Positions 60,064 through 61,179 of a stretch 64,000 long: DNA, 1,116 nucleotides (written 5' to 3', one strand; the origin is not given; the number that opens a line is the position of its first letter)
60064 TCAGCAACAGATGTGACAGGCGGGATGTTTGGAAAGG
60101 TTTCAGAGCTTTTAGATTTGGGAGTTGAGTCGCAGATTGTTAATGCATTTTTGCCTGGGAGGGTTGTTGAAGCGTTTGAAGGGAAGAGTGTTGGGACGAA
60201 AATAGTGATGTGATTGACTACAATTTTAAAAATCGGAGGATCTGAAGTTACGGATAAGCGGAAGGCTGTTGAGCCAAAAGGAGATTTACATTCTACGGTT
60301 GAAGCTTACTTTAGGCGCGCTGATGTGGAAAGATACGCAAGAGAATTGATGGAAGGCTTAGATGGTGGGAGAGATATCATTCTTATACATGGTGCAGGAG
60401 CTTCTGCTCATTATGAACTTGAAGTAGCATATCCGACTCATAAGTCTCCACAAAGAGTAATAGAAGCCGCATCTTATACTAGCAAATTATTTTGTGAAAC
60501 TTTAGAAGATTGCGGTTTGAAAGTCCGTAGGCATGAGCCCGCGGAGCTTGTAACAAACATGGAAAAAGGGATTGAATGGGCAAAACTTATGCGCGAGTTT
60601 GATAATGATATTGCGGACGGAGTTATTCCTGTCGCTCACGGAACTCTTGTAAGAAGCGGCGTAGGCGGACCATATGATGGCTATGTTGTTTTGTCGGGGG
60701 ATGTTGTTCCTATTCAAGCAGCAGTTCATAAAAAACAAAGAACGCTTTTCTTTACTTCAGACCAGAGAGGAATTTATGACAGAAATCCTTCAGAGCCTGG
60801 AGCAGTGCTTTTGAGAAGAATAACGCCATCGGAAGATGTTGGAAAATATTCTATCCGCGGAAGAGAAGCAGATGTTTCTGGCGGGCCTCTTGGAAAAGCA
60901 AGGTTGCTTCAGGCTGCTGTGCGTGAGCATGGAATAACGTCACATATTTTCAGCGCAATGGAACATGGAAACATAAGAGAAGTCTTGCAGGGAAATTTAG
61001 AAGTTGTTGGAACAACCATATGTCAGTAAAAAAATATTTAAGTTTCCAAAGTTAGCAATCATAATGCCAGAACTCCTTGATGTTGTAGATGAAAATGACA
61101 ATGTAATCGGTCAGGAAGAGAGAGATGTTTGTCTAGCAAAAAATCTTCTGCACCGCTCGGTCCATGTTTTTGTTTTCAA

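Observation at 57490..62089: Compact isoprenoid-precursor cluster: GGPP synthase, HAD-like protein, IPK, a second IPK-like kinase, and a Nudix::IDI1 fusion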

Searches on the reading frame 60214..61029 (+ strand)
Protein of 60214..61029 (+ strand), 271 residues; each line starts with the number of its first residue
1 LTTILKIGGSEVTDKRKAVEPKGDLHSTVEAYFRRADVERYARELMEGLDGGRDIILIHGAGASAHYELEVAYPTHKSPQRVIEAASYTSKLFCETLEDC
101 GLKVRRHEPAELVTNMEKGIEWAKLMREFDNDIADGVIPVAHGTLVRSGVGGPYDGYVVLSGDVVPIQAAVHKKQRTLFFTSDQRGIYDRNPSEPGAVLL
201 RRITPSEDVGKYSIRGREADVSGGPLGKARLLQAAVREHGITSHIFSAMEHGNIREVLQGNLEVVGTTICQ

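Call 3: search_protein_families(library=pfam, proteins=[window:60214-61029:+], max_evalue=0.01)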
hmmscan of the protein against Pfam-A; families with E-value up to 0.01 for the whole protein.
window:60214-61029:+ (271 aa): 1 family
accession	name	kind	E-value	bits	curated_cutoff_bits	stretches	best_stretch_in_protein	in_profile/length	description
PF00696.33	AA_kinase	-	3.1e-17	63.5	24.9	1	1-247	1-234/234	Amino acid kinase family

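Call 4: search_protein_families(library=ncbifam, proteins=[window:60214-61029:+], max_evalue=0.01)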
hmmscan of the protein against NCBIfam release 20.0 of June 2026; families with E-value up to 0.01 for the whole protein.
window:60214-61029:+ (271 aa): 1 family
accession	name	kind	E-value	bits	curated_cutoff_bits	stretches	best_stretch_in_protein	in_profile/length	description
NF040647.1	IPPK_Arch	equivalog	8.4e-22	77.6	120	1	3-269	1-259/259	isopentenyl phosphate kinase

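Call 6: search_solved_structures(query=window:60214-61029:+, max_evalue=0.01, show_alignments=2)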
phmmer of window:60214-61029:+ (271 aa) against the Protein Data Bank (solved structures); distinct sequences matched with E-value up to 0.01: 7.
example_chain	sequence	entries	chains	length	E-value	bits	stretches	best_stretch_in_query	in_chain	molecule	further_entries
3ll9_A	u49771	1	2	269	1.2e-09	41.3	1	33-269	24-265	Isopentenyl phosphate kinase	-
8u0k_A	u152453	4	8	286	8.1e-06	28.8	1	156-241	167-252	Isopentenyl phosphate kinase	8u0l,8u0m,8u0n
3lkk_A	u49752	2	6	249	3.1e-05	26.9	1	28-205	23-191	Gamma-glutamyl kinase related protein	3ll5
3k4o_A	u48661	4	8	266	0.00011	25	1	1-263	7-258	isopentenyl phosphate kinase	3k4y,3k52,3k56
7lnt_A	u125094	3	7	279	0.003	20.4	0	6-229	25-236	Isopentenyl phosphate kinase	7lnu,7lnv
7n9d_A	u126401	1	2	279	0.0052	19.6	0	6-229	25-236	Isopentenyl phosphate kinase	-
7lnw_A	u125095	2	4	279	0.0076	19.1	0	6-229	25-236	Isopentenyl phosphate kinase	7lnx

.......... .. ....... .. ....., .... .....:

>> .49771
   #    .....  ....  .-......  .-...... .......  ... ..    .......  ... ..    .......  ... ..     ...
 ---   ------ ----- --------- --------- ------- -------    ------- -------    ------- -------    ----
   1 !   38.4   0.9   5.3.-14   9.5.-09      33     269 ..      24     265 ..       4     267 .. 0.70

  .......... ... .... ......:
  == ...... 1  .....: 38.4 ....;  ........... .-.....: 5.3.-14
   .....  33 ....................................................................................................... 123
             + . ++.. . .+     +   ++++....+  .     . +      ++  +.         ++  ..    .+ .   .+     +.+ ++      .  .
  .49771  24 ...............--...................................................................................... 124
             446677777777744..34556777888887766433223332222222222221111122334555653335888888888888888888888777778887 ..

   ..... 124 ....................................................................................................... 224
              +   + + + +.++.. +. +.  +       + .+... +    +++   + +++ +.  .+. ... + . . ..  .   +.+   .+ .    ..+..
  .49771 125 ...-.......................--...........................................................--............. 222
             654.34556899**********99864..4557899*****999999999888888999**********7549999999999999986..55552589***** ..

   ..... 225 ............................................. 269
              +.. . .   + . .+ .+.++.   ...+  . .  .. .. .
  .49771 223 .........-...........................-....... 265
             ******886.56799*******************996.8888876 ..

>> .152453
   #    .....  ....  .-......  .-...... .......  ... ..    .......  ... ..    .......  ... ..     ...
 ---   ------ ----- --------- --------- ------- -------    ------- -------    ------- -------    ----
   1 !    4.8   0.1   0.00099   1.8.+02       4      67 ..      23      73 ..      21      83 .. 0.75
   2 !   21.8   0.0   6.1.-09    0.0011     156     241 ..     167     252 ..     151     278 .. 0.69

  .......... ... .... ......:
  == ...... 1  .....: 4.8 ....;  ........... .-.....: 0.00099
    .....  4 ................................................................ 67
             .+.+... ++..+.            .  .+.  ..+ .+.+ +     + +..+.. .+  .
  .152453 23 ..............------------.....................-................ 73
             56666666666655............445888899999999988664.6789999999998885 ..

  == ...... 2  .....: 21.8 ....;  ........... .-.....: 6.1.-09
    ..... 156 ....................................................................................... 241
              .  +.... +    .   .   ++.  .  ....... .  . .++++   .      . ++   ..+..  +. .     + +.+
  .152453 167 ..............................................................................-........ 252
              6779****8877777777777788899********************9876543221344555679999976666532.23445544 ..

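Call 16: find_related_loci(query=window:60214-61029:+, collection=genome_contigs, flank=6000)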
Query window:60214-61029:+ (271 aa) in genome_contigs; peptide patterns used: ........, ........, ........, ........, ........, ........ (x = any residue, [..] = any of these).
262 stretches matched a pattern, but none encodes a relative of the query by tblastn (E <= 1e-3).

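Call 17: find_homologous_proteins(query=window:60214-61029:+, max_evalue=0.001)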
Query window:60214-61029:+ (271 aa): 22 proteins with E <= 0.001 among 2094 candidates.
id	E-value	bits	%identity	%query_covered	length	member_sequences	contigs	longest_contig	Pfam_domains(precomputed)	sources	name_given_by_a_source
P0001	1.5e-176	603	100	100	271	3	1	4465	PF00696.34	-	-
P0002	1.4e-92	328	56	100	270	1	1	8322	PF00696.34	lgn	-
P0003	9.9e-87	309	55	99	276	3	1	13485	PF00696.34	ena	-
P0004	3.4e-12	65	29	99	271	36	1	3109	PF00696.34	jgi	-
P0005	4.7e-12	64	28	95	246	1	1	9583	PF00696.34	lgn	-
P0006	7.7e-12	63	31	100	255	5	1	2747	PF00696.34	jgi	jgi:isopentenyl phosphate kinase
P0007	6.6e-10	57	28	96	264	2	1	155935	PF00696.34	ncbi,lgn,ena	-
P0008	3.3e-9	55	29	100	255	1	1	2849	PF00696.34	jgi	jgi:isopentenyl phosphate kinase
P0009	5.3e-9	54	32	99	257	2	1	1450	PF00696.34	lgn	-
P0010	6.2e-9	54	30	97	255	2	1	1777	PF00696.34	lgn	-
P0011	6.5e-8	51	30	97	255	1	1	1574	PF00696.34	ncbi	-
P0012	6.5e-8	50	29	99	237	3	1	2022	PF00696.34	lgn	-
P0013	1.1e-7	50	27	99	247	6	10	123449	PF00696.34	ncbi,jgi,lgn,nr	ncbi:MAG: isopentenyl phosphate kinase [Thermoplasmata archaeon]|jgi:isopentenyl phosphate kinase|nr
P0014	3.2e-7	48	26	99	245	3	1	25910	PF00696.34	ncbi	ncbi:MAG: isopentenyl phosphate kinase [Thermoplasmata archaeon]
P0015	5.8e-7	47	28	97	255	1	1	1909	PF00696.34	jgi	jgi:isopentenyl phosphate kinase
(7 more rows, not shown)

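Call 18: find_encoding_contigs(protein=P0003, flank=8000, max_places=3)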
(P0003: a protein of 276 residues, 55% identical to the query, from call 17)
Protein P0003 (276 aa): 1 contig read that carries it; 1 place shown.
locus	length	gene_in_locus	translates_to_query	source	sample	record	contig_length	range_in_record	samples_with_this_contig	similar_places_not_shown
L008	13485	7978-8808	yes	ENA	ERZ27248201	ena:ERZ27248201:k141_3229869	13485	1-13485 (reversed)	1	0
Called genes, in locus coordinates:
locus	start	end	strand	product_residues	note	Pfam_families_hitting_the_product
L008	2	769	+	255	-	?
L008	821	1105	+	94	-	PF01283:Ribosomal_S26e (weak)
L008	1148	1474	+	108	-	PF03874:RNA_pol_Rpb4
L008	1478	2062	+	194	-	PF04919:DUF655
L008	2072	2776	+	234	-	PF00398:RrnaAD, PF08241:Methyltransf_11 (weak), PF13649:Methyltransf_25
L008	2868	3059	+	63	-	PF04070:DUF378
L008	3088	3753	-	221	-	-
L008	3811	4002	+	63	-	-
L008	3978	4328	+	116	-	-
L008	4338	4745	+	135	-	-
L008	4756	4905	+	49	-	-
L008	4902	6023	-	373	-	PF02005:TRM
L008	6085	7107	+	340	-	PF00348:polyprenyl_synt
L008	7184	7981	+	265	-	PF00696:AA_kinase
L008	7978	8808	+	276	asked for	PF00696:AA_kinase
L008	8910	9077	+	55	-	-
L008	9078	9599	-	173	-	PF00293:NUDIX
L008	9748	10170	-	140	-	-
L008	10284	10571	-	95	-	-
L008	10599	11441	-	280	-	-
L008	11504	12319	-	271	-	PF01261:AP_endonuc_2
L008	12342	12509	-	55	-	PF03911:Sec61_beta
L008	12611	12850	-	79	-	PF03551:PadR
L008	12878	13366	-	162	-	PF22769:DCD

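Call 19: find_encoding_contigs(protein=P0002, flank=8000, max_places=3)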
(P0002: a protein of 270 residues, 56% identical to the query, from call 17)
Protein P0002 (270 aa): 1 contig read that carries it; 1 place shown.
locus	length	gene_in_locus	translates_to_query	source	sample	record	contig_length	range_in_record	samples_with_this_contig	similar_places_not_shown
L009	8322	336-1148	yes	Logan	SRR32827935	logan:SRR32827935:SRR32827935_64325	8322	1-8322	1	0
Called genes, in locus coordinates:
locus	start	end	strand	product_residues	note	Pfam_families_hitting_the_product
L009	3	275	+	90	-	?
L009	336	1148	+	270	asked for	PF00696:AA_kinase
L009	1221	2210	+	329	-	-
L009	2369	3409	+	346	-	PF00478:IMPDH (faint), PF01070:FMN_dh, PF01645:Glu_synthase (weak), PF01180:DHO_dh (weak), PF03060:NMO (weak)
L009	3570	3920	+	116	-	-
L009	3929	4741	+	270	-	-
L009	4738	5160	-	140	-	-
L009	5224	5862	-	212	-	PF13197:DUF4013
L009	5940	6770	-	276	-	PF25231:DUF7847 (weak)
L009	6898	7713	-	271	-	PF01261:AP_endonuc_2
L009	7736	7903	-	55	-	PF03911:Sec61_beta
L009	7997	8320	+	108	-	?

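Call 20: search_protein_families(library=ncbifam, proteins=[L009:1221-2210:+, L009:2369-3409:+, L008:9078-9599:-, L008:7184-7981:+, L009:3-275:+, L009:3929-4741:+, L008:9748-10170:-, L008:10599-11441:-], max_evalue=0.01)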
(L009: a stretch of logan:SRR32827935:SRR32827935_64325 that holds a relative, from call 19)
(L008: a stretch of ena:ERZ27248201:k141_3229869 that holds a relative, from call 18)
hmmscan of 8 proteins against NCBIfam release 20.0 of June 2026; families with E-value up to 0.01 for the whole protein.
L009:1221-2210:+ (329 aa): 1 family
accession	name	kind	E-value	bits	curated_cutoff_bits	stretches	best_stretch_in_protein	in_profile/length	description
TIGR00318.1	cyaB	equivalog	1.6e-09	37.9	57.95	1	56-171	56-163/174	class IV adenylate cyclase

L009:2369-3409:+ (346 aa): 16 families
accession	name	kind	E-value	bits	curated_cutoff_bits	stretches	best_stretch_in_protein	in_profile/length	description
TIGR02151.1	IPP_isom_2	equivalog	2.4e-118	394.9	281.3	1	6-333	1-337/338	type 2 isopentenyl-diphosphate Delta-isomerase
TIGR02708.1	L_lactate_ox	equivalog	5.7e-10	38.7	645.5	1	244-329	269-357/367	L-lactate oxidase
NF008398.0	PRK11197.1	subfamily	1.1e-09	37.5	376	1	256-328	300-373/381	L-lactate dehydrogenase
NF005741.0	PRK07565.1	subfamily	1.4e-07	30.9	303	1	251-318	235-310/335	dihydroorotate dehydrogenase-like protein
NF033901.1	L_lactate_LldD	exception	1.8e-07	30.6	550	1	256-327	300-372/377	FMN-dependent L-lactate dehydrogenase LldD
NF003966.0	PRK05458.1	equivalog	1.9e-07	30.7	344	1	196-285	151-231/327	GMP reductase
TIGR01306.1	GMP_reduct_2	equivalog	1.9e-06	27.6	465.65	1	196-284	147-226/321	GMP reductase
NF005574.0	PRK07259.1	equivalog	3.3e-05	23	269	1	172-321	149-294/304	dihydroorotate dehydrogenase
TIGR03966.1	actino_HemFlav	equivalog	7.6e-05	21.6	470.85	1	196-329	257-376/385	pre-mycofactocin synthase MftD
NF041011.1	dihydoor_dh_Arch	equivalog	0.00016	20.9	330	1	201-309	175-275/289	dihydroorotate dehydrogenase PyrD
TIGR03151.1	enACPred_II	equivalog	0.00093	18.6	453.1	1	228-288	135-193/307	enoyl-[acyl-carrier-protein] reductase FabK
NF002702.0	PRK02506.1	equivalog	0.0011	18.1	301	1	254-312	241-299/313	dihydroorotate oxidase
TIGR01037.2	pyrD_sub1_fam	subfamily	0.0017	17.5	270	1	175-286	149-264/300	dihydroorotate dehydrogenase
NF003302.0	PRK04302.1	subfamily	0.0023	17.7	132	0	254-309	171-221/223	triose-phosphate isomerase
TIGR01302.1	IMP_dehydrog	equivalog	0.0037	16.2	481.5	0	245-295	316-365/450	IMP dehydrogenase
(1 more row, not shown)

L008:9078-9599:- (173 aa): 5 families
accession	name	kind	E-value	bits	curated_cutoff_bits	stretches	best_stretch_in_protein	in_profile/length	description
NF002995.0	PRK03759.1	equivalog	6.9e-54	182.3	127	1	3-163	6-167/185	isopentenyl-diphosphate Delta-isomerase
TIGR02150.1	IPP_isom_1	equivalog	2.3e-41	141.3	105.8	1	6-162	1-156/159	isopentenyl-diphosphate delta-isomerase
NF041653.1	Nud_hyd_Meth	equivalog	9.4e-13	48.3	300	1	8-168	4-160/170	Nudix hydrolase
NF011922.0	PRK15393.1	equivalog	0.00081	19.1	152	1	30-103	36-110/182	NUDIX hydrolase YfcD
NF012016.0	PRK15472.1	equivalog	0.0031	17.2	95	1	38-146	9-122/141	nucleoside triphosphatase NudI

L008:7184-7981:+ (265 aa): 12 families
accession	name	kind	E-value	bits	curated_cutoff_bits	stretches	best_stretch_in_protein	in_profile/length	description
NF040647.1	IPPK_Arch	equivalog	1.4e-66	224.4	120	1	5-263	1-259/259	isopentenyl phosphate kinase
TIGR02076.1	pyrH_arch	equivalog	1.3e-12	47.8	158.05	2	155-263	117-221/222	UMP kinase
NF000338.1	fomA_AB016934.1.gene6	equivalog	5.6e-10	38.7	550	1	5-242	6-233/266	fosfomycin resistance kinase FomA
NF000122.1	485965_fosC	equivalog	2.9e-09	37.2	350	1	97-243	18-158/182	fosfomycin resistance kinase FosC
TIGR01027.1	proB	equivalog_domain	4.5e-09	35.9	186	1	158-264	147-252/363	glutamate 5-kinase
TIGR00761.1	argB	equivalog_domain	4.9e-09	36.1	151.3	1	5-238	2-227/231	acetylglutamate kinase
TIGR02075.1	pyrH_bact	equivalog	6.3e-08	32.5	243.9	0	151-200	132-182/233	UMP kinase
TIGR00656.1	asp_kin_monofn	equivalog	8.9e-05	21.6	402.25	1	4-206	3-210/407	aspartate kinase, monofunctional class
TIGR01092.1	P5CS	equivalog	0.00011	20.6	796.75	1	131-263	138-273/715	delta l-pyrroline-5-carboxylate synthetase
TIGR00657.1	asp_kinases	subfamily_domain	0.00028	20.1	208.7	1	163-205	201-243/442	aspartate kinase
NF005153.0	PRK06635.1-1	equivalog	0.0011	18.1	585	1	4-205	3-203/421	aspartate kinase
NF006234.1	PRK08373.1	subfamily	0.0043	16.3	237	1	163-201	195-233/338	aspartate kinase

L009:3-275:+ (90 aa): 12 families
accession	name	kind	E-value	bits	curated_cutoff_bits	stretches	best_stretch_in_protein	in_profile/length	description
NF040647.1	IPPK_Arch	equivalog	8e-17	61.3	120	1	2-88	172-259/259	isopentenyl phosphate kinase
TIGR01027.1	proB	equivalog_domain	1.6e-09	37.4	186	1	4-88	165-251/363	glutamate 5-kinase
TIGR02076.1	pyrH_arch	equivalog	1.3e-07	31.4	158.05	1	3-88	137-221/222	UMP kinase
TIGR02075.1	pyrH_bact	equivalog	3.7e-05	23.4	243.9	1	2-31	155-185/233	UMP kinase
TIGR00657.1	asp_kinases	subfamily_domain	0.00023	20.4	208.7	1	4-30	214-240/442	aspartate kinase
TIGR00656.1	asp_kin_monofn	equivalog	0.00078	18.5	402.25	1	4-34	180-210/407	aspartate kinase, monofunctional class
NF005158.0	PRK06635.2-2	equivalog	0.0026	16.7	717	1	4-32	176-204/401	aspartate kinase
NF005153.0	PRK06635.1-1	equivalog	0.0032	16.5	585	1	4-31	174-201/421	aspartate kinase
NF005154.0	PRK06635.1-2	equivalog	0.0041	16.5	376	1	4-31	174-201/407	aspartate kinase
NF006068.0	PRK08210.1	equivalog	0.0041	16.3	474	1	4-33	178-207/405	aspartate kinase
NF005155.0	PRK06635.1-4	equivalog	0.006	15.6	346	1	4-30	173-199/407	aspartate kinase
NF006459.0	PRK08841.1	equivalog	0.0099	14.9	535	0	4-35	175-206/395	aspartate kinase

L009:3929-4741:+ (270 aa): 0 families

L008:9748-10170:- (140 aa): 0 families

L008:10599-11441:- (280 aa): 0 families

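Call 28: search_protein_representatives(protein=window:60214-61029:+)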
Query: 271 residues. Proteins with E-value up to 0.001 (for the whole library): 318; up to 1e-10: 24; up to 1e-30: 1. The best 150 are listed.
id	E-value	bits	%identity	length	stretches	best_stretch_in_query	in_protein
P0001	4.8e-177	603.2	100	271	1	1-271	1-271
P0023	1.6e-18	83.6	28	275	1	2-269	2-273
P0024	2.0e-17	80.0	33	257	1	4-269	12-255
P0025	3.5e-16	75.9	29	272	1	3-269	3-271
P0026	5.3e-16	75.3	29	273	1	4-269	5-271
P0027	1.2e-15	74.2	30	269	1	2-267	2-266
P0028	5.2e-15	72.1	29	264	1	1-267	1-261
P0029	1.7e-13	67.1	27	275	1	3-269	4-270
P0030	1.9e-13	67.0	26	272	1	4-269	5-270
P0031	3.8e-13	66.0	30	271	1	4-267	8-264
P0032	6.6e-13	65.2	29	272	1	3-269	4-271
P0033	1.2e-12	64.4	28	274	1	4-258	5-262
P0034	1.7e-12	63.8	27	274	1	2-269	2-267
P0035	1.9e-12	63.7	28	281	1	2-231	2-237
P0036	6.3e-12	62.0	31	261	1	3-269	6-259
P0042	4.3e-11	59.2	31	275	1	1-269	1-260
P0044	6.4e-11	58.7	30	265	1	3-258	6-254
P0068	2.8e-08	50.0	30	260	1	4-261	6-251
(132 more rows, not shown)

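Call 33: find_encoding_contigs(protein=P0023, flank=6000, max_places=3)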
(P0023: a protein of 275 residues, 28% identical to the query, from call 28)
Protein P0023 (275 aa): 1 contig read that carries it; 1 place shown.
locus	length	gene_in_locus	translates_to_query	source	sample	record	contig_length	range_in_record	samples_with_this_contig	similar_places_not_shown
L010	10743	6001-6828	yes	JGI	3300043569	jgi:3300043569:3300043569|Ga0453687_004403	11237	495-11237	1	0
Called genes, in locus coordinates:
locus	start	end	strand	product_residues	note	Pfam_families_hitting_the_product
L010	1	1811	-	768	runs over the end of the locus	?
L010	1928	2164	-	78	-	-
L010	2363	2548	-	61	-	-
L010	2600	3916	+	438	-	PF00152:tRNA-synt_2 (faint), PF13393:tRNA-synt_His, PF00587:tRNA-synt_2b (weak), PF03129:HGTP_anticodon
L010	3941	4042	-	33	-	PF08271:Zn_Ribbon_TF, PF13248:Zn_ribbon_3 (faint)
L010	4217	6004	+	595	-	PF01850:PIN (weak), PF00437:T2SSE, PF07728:AAA_5 (weak), PF13173:AAA_14 (weak)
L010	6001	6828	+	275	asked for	PF00696:AA_kinase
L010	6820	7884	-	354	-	PF01266:DAO (faint), PF01494:FAD_binding_3, PF01946:Thi4 (weak), PF03486:HI0933_like (weak), PF04820:Trp_halogenase (faint), PF05834:Lycopene_cycl (faint), PF13450:NAD_binding_8 (weak), PF22578:GGR_cat (weak), +2 more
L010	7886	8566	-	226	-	PF01255:Prenyltransf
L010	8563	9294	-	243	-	PF00557:Peptidase_M24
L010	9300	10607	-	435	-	PF02073:Peptidase_M29, PF26233:NicX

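Call 34: search_protein_families(library=ncbifam, proteins=[P0023, P0025, P0026, P0027, P0028, P0029, P0030, P0044, P0068, P0042], max_evalue=1e-10)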
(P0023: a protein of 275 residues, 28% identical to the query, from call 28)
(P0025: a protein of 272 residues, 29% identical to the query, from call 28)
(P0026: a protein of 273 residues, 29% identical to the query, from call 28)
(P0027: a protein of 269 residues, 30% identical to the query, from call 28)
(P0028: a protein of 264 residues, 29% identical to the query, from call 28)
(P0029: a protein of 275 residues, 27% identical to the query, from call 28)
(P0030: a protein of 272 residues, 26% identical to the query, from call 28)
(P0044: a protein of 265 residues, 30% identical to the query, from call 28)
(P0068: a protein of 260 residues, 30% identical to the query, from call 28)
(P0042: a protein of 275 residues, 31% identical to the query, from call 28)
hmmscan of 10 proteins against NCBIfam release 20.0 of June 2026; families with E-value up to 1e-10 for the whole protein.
P0023 (275 aa): 3 families
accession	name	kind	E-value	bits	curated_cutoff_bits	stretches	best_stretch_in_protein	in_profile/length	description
NF040647.1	IPPK_Arch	equivalog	1.4e-44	152.4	120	1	3-273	1-259/259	isopentenyl phosphate kinase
TIGR02076.1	pyrH_arch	equivalog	9.4e-15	54.8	158.05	1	167-273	117-221/222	UMP kinase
TIGR01027.1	proB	equivalog_domain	4e-14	52.5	186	1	169-273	146-251/363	glutamate 5-kinase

P0025 (272 aa): 3 families
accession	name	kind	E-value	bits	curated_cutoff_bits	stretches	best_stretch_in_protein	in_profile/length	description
NF040647.1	IPPK_Arch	equivalog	1.4e-44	152.3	120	1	4-271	2-259/259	isopentenyl phosphate kinase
TIGR01027.1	proB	equivalog_domain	6.2e-12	45.3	186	1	167-271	146-251/363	glutamate 5-kinase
TIGR02076.1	pyrH_arch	equivalog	6.6e-12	45.5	158.05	0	158-271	110-221/222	UMP kinase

P0026 (273 aa): 3 families
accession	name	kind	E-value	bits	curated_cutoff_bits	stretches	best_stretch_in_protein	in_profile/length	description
NF040647.1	IPPK_Arch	equivalog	8.1e-44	149.8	120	1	4-271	1-259/259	isopentenyl phosphate kinase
TIGR01027.1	proB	equivalog_domain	1.1e-14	54.4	186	1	167-272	146-252/363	glutamate 5-kinase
TIGR02076.1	pyrH_arch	equivalog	5.3e-14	52.3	158.05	1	165-271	117-221/222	UMP kinase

P0027 (269 aa): 3 families
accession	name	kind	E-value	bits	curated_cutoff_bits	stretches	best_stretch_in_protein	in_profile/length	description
NF040647.1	IPPK_Arch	equivalog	2.7e-44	151.4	120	1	3-268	1-259/259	isopentenyl phosphate kinase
TIGR01027.1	proB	equivalog_domain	2.5e-15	56.5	186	1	165-263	146-247/363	glutamate 5-kinase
TIGR02076.1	pyrH_arch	equivalog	4.4e-13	49.4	158.05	1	163-256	117-210/222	UMP kinase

P0028 (264 aa): 1 family
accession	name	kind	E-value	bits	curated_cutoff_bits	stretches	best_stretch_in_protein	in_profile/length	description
NF040647.1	IPPK_Arch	equivalog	1.4e-52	178.5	120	1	3-263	1-259/259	isopentenyl phosphate kinase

P0029 (275 aa): 2 families
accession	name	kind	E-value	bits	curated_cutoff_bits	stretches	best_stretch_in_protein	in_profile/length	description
NF040647.1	IPPK_Arch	equivalog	9.3e-44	149.6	120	1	5-270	2-259/259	isopentenyl phosphate kinase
TIGR01027.1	proB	equivalog_domain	4.8e-12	45.7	186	0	168-271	146-252/363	glutamate 5-kinase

P0030 (272 aa): 1 family
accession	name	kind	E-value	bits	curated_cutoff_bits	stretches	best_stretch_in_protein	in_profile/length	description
NF040647.1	IPPK_Arch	equivalog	5.9e-38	130.6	120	1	4-270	1-259/259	isopentenyl phosphate kinase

P0044 (265 aa): 1 family
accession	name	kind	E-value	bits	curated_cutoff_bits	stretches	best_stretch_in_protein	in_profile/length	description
NF040647.1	IPPK_Arch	equivalog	1.8e-27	96.2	120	1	7-259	2-254/259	isopentenyl phosphate kinase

P0068 (260 aa): 4 families
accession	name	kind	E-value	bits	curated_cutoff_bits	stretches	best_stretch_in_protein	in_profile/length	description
NF040647.1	IPPK_Arch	equivalog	2.5e-45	154.7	120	1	5-258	1-259/259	isopentenyl phosphate kinase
TIGR02076.1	pyrH_arch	equivalog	4.4e-13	49.3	158.05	1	146-252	111-216/222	UMP kinase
TIGR01027.1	proB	equivalog_domain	1.2e-11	44.4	186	1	154-252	146-246/363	glutamate 5-kinase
TIGR02075.1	pyrH_bact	equivalog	5.2e-11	42.6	243.9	0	139-205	122-190/233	UMP kinase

P0042 (275 aa): 1 family
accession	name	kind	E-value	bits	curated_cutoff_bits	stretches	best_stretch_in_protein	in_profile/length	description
NF040647.1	IPPK_Arch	equivalog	6.5e-39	133.7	120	1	3-260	1-259/259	isopentenyl phosphate kinase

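Call 91: search_protein_families(library=pfam, proteins=[L009:1221-2210:+, L008:8910-9077:+, L009:3570-3920:+, L009:3929-4741:+], max_evalue=0.01)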
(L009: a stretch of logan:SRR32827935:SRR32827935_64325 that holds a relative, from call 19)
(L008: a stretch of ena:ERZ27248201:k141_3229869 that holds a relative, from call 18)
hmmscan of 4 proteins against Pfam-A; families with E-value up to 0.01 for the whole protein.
L009:1221-2210:+ (329 aa): 1 family
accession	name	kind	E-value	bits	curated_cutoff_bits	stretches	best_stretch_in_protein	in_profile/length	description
PF01928.26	CYTH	-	0.00017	21.9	23.2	1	63-168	66-171/179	CYTH domain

L008:8910-9077:+ (55 aa): 0 families

L009:3570-3920:+ (116 aa): 0 families

L009:3929-4741:+ (270 aa): 0 families

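Call 97: predict_structure(alignment_id=A3)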
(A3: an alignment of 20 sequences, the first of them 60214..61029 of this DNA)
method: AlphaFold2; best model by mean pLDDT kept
length: 271 residues; sequences in the alignment: 20
mean_pLDDT: 92.8   pTM: 0.91
mean pLDDT of the five models: 92.8, 92.0, 91.6, 91.4, 91.1
residues with pLDDT >= 90: 221; 70-90: 38; 50-70: 12; < 50: 0
segments of 3 or more residues with pLDDT < 50: none
pLDDT, mean of each block of 10 residues (from residue 1): 95 89 90 97 94 90 87 76 96 98 98 96 98 98 97 92 97 97 94 93 94 67 85 97 97 97 97 94
secondary structure, 60 per line:
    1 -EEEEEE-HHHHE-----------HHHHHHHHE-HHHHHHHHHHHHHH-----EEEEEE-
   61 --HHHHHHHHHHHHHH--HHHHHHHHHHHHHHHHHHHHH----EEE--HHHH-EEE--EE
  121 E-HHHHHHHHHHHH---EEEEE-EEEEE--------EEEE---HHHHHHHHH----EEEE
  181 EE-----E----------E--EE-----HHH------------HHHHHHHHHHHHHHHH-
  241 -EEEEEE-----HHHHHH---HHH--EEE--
elements in order: E2-7 H9-12 H25-32 H35-48 E54-59 H63-76 H79-99 E104-106 H109-112 E114-116 E119-121 H123-134 E138-142 E144-148 E157-160 H164-172 E177-182 H224-239 E242-247 H253-258 E267-269
